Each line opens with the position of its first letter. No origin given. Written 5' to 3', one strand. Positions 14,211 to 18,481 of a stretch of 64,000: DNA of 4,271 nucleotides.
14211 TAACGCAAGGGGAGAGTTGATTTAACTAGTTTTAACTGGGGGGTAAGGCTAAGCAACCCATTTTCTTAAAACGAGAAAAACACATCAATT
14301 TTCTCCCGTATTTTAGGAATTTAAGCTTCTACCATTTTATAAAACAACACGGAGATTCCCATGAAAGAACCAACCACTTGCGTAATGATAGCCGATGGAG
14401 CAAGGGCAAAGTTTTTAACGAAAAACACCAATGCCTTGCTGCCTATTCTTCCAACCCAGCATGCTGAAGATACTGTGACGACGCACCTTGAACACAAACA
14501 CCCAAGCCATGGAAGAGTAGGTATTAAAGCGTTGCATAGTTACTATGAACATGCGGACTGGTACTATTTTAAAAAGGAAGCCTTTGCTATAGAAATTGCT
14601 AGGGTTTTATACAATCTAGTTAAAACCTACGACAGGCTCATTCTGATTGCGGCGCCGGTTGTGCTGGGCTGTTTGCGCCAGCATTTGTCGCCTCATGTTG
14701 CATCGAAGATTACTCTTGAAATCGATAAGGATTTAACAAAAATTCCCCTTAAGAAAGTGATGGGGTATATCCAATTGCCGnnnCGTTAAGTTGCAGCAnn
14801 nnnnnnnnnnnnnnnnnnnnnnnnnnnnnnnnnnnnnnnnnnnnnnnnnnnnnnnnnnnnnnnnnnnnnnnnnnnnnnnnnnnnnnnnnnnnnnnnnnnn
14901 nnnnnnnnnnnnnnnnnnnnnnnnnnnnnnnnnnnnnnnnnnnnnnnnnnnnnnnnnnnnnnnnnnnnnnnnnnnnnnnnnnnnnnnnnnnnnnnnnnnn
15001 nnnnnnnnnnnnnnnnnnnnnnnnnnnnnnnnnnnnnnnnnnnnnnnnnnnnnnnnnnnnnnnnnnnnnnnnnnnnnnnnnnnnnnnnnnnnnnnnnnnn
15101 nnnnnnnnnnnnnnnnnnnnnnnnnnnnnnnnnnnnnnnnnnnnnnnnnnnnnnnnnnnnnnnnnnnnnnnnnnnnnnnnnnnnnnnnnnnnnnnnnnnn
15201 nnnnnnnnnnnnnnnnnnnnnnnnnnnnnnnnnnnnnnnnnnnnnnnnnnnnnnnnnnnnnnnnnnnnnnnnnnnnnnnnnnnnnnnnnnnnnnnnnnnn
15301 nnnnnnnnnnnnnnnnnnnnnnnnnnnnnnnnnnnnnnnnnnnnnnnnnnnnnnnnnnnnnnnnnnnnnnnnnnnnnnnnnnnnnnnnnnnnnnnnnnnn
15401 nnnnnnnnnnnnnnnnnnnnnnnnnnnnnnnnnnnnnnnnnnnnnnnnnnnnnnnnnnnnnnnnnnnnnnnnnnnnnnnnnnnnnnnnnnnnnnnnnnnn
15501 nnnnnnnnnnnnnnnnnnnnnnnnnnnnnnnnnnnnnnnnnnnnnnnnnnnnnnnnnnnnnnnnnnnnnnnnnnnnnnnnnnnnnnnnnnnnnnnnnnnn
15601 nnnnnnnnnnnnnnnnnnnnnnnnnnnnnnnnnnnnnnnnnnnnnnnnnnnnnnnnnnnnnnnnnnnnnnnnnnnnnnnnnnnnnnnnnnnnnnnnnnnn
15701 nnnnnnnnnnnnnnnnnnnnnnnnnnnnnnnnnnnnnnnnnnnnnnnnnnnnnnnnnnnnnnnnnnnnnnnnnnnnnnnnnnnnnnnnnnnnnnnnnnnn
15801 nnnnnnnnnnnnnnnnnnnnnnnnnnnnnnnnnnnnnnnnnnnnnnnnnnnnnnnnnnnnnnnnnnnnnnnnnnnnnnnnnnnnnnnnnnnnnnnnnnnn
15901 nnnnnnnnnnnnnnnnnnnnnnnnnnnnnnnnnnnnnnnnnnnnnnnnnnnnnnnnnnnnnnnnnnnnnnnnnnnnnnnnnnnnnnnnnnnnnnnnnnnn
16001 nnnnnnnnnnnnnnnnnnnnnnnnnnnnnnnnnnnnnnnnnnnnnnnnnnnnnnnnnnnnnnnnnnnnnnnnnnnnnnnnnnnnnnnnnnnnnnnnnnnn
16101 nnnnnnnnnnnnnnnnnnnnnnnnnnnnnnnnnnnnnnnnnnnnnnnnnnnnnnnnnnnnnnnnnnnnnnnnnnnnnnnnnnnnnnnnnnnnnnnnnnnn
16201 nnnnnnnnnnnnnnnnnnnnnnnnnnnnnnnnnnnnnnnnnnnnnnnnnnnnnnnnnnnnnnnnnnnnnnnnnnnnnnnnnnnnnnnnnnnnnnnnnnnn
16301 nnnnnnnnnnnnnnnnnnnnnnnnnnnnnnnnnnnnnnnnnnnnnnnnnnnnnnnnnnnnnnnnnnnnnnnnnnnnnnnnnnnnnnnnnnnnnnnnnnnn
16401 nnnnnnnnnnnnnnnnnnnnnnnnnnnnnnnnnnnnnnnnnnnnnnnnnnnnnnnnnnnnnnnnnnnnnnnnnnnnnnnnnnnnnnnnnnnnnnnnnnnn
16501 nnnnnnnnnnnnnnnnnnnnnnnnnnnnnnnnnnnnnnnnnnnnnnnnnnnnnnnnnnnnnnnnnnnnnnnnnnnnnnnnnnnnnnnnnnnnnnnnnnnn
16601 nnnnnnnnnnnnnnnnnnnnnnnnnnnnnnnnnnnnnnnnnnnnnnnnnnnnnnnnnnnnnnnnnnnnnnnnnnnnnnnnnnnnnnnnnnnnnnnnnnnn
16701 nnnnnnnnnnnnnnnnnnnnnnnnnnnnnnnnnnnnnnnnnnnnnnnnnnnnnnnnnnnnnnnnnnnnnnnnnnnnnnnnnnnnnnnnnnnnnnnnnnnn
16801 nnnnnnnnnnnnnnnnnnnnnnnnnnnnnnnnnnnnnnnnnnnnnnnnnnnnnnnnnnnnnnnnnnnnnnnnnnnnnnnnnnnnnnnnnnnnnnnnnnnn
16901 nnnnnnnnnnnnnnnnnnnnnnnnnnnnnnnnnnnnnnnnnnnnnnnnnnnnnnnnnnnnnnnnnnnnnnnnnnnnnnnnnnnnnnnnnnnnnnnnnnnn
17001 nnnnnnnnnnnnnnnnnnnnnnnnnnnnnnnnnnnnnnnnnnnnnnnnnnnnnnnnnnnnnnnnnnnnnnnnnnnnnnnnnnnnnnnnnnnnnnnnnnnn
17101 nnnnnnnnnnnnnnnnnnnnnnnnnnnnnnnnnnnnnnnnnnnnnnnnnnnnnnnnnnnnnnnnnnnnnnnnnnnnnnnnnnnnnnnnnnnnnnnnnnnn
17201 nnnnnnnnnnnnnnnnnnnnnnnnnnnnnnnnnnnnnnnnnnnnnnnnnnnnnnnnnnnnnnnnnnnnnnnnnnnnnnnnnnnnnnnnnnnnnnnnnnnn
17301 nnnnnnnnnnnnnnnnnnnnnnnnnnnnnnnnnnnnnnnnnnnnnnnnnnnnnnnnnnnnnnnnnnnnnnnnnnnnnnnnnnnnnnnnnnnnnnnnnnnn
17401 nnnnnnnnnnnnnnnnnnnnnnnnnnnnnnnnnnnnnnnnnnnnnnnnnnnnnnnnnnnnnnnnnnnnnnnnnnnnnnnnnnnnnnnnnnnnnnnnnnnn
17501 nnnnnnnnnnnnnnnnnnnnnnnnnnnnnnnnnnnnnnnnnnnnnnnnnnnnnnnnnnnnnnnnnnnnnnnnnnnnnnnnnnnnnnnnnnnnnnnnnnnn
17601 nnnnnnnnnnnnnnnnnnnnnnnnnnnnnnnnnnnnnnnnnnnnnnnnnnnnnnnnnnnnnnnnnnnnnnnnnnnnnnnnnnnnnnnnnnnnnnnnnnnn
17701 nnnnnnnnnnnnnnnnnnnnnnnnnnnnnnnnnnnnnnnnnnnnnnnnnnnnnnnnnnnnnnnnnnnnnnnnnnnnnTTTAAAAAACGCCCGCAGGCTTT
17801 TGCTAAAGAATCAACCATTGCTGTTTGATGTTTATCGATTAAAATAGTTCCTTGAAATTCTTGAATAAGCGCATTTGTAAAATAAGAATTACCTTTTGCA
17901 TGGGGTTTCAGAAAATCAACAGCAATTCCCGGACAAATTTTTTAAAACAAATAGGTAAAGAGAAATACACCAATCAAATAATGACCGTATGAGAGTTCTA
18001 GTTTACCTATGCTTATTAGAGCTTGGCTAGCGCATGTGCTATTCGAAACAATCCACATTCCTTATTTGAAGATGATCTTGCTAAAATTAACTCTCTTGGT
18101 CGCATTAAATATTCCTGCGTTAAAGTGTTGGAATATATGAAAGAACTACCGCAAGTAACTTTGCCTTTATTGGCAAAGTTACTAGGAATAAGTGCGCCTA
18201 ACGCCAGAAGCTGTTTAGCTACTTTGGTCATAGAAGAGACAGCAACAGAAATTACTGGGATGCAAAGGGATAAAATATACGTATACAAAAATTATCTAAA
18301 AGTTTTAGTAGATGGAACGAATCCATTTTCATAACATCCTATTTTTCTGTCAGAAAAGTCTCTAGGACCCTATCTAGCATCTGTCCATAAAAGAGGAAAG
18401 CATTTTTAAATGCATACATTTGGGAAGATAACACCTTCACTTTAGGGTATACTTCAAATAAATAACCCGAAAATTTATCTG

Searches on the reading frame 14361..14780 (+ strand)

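Call 45: search_protein_families(library=pfam, proteins=[window:14361-14780:+], max_evalue=0.1)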
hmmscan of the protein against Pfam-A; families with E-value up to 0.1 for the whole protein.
window:14361-14780:+ (140 aa): 2 families
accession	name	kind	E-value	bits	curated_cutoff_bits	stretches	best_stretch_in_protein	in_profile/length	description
PF10116.14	Host_attach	-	7e-23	82.2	26.7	1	7-134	1-135/138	Protein required for attachment to host cells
PF18856.6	baeRF_family12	-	2e-20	74.2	27.7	1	6-133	2-134/138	Bacterial archaeo-eukaryotic release factor family 12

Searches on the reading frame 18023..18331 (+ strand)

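Call 45: search_protein_families(library=pfam, proteins=[window:18023-18331:+], max_evalue=0.1)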
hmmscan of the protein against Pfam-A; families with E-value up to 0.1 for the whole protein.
window:18023-18331:+ (103 aa): 1 family
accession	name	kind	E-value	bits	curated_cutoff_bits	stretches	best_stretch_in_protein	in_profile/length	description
PF09339.16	HTH_IclR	-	0.00033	20.8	22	1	34-69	7-43/52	IclR helix-turn-helix domain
